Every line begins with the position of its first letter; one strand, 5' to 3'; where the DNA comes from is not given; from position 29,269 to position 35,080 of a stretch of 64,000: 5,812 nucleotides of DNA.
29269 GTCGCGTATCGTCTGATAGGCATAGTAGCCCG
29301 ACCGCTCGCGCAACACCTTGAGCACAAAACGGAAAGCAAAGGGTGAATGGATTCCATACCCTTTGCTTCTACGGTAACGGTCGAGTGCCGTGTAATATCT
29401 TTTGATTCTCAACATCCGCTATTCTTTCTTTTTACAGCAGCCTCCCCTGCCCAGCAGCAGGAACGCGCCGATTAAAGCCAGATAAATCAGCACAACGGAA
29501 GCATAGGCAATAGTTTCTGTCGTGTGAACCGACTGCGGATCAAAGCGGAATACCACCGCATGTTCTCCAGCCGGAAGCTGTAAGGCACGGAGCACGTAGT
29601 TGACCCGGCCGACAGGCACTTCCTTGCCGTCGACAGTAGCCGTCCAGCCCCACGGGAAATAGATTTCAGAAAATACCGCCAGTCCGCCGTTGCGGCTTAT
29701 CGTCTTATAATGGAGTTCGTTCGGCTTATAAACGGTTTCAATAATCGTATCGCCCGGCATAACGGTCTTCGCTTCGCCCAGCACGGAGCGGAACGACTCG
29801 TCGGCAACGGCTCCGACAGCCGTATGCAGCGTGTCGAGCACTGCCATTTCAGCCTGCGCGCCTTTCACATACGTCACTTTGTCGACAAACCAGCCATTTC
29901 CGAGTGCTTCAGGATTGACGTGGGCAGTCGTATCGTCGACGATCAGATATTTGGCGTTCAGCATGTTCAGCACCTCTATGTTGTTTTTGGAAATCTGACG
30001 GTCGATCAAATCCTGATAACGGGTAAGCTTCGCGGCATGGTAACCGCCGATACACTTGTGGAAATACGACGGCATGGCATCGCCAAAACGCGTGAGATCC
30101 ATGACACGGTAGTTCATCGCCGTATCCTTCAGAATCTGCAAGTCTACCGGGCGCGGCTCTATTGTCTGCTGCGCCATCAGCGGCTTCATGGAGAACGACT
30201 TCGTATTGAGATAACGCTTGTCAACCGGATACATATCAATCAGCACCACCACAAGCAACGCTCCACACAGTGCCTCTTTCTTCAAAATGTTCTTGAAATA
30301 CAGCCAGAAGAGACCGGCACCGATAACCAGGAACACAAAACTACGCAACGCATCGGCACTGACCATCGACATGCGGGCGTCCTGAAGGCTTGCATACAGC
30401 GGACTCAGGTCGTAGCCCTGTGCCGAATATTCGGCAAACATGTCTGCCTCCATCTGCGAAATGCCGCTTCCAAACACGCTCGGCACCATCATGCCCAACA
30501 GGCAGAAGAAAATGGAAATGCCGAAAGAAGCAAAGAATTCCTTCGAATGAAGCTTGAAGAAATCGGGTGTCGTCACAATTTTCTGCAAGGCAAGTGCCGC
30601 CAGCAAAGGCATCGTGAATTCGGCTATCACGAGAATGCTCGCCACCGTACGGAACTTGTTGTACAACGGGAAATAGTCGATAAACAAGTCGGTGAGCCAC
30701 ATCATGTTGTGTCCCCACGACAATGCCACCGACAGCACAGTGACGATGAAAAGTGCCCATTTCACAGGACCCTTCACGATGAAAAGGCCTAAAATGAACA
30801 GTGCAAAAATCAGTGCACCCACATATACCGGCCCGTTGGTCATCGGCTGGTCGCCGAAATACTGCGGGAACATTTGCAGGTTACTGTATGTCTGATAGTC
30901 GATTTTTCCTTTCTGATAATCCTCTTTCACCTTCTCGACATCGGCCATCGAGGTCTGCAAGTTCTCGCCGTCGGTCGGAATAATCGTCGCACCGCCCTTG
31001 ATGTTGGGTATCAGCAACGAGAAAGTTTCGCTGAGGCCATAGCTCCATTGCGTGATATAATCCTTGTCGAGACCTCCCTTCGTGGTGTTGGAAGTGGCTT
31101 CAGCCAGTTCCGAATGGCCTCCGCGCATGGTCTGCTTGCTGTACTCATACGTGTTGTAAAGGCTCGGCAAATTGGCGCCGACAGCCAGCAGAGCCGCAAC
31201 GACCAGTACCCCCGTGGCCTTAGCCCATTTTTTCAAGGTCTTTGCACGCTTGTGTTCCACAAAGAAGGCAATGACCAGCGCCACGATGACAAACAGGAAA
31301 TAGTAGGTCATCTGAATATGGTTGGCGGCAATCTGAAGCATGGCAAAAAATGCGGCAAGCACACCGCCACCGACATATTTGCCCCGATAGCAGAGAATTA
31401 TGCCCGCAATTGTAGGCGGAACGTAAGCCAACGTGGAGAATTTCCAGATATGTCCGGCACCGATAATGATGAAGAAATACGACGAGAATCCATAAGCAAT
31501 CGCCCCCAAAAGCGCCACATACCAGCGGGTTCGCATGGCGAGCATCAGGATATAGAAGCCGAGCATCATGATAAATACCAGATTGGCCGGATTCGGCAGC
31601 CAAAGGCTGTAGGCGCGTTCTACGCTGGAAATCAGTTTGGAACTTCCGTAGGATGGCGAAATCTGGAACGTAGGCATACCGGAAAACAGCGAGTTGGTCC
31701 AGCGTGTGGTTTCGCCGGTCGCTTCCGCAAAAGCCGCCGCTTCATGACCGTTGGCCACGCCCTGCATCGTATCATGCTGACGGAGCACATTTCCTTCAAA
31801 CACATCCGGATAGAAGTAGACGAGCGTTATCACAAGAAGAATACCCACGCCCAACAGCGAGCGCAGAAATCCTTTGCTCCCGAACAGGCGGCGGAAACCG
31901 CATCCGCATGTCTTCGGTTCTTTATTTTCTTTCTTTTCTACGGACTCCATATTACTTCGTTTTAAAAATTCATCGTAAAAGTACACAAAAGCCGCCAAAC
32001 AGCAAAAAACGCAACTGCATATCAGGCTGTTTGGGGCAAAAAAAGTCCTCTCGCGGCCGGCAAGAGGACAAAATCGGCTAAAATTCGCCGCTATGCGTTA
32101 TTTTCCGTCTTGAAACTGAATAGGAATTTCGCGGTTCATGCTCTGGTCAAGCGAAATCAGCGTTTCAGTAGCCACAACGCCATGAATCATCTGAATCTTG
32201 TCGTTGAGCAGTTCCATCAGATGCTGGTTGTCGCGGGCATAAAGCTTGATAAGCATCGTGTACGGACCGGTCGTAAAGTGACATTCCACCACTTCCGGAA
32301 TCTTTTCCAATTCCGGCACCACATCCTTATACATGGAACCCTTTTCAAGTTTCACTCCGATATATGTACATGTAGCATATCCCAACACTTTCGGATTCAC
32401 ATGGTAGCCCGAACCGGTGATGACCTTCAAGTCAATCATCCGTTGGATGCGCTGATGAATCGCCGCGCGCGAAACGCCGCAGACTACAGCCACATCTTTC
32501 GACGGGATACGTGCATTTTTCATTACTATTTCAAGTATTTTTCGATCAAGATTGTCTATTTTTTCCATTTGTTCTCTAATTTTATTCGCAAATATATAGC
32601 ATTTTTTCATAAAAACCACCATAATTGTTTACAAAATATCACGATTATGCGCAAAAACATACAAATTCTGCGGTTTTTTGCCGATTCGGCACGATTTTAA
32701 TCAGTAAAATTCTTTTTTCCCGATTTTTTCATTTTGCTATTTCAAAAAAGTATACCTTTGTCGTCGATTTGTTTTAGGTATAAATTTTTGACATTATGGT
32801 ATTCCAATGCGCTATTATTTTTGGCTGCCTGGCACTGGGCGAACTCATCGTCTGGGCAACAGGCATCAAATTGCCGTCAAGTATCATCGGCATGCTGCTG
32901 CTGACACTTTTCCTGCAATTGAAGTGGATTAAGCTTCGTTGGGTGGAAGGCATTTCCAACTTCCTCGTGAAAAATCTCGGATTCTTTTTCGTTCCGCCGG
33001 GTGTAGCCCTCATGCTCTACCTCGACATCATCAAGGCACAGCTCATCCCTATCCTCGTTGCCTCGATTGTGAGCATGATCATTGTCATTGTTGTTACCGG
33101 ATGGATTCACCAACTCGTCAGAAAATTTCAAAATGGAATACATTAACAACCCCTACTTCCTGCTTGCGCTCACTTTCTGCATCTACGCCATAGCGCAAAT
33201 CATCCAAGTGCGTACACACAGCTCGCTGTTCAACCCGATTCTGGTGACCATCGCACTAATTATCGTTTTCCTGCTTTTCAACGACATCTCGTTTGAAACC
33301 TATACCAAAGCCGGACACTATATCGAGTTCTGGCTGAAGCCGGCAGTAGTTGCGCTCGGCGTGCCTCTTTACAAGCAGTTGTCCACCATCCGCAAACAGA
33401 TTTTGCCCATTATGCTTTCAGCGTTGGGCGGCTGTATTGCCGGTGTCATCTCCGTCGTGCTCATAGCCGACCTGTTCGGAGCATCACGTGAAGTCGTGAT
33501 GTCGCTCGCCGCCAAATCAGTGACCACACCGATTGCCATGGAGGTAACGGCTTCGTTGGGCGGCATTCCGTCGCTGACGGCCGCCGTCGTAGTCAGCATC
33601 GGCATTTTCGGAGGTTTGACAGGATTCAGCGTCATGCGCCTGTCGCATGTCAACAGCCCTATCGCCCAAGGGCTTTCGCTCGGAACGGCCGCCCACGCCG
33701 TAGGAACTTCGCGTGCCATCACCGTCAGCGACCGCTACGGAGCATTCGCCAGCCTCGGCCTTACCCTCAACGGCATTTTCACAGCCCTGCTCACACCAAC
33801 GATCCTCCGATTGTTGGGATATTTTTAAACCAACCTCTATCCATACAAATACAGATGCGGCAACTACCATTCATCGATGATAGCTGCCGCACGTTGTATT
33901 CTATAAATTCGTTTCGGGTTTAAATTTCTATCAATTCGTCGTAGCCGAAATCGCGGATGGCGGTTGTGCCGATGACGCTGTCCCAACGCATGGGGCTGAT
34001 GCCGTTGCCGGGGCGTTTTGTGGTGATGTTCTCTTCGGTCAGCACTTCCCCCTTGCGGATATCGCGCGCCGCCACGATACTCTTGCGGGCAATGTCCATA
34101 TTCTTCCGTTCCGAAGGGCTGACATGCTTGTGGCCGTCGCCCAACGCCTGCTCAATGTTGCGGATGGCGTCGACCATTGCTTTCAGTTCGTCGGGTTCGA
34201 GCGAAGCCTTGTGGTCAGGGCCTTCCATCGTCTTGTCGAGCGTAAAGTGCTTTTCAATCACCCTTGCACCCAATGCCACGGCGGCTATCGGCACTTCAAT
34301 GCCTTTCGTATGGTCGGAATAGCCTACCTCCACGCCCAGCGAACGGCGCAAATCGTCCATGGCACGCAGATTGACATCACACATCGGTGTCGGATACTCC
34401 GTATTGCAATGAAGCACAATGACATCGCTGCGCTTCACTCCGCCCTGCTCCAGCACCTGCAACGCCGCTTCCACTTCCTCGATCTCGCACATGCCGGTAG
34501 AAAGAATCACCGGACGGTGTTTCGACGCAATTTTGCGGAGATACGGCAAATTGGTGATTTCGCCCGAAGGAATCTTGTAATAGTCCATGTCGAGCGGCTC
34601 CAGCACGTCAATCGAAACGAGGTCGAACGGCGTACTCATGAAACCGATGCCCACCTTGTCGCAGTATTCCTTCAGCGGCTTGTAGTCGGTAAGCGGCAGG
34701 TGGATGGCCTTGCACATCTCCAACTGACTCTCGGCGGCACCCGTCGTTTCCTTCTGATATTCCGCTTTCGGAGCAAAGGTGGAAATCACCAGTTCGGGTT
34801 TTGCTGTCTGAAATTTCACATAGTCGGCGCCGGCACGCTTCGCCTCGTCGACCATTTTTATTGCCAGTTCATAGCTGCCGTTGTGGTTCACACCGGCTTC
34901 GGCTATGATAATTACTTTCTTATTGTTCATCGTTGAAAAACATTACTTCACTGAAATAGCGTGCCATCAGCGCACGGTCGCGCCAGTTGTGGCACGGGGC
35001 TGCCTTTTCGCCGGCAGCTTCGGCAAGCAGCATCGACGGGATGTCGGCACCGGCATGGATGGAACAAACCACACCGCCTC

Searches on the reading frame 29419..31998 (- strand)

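Call 52: search_protein_families(library=pfam, proteins=[window:29419-31998:-], max_evalue=0.00001)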
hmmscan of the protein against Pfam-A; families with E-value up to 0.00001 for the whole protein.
window:29419-31998:- (859 aa): 1 family
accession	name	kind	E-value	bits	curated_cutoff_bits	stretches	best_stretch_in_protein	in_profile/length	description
PF09586.16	YfhO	-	4.7e-06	25.7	28.5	1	779-825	783-829/835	Bacterial membrane protein YfhO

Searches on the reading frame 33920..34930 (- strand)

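Call 88: search_protein_families(library=pfam, proteins=[window:33920-34930:-], max_evalue=0.00001)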
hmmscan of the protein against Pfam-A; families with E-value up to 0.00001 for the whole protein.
window:33920-34930:- (336 aa): 2 families
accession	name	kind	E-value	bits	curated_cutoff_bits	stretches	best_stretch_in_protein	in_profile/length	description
PF03102.20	NeuB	-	2.4e-100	335.4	22.1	1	26-268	1-241/241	NeuB family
PF08666.17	SAF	-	2.7e-12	47.5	21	1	283-334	2-57/63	SAF domain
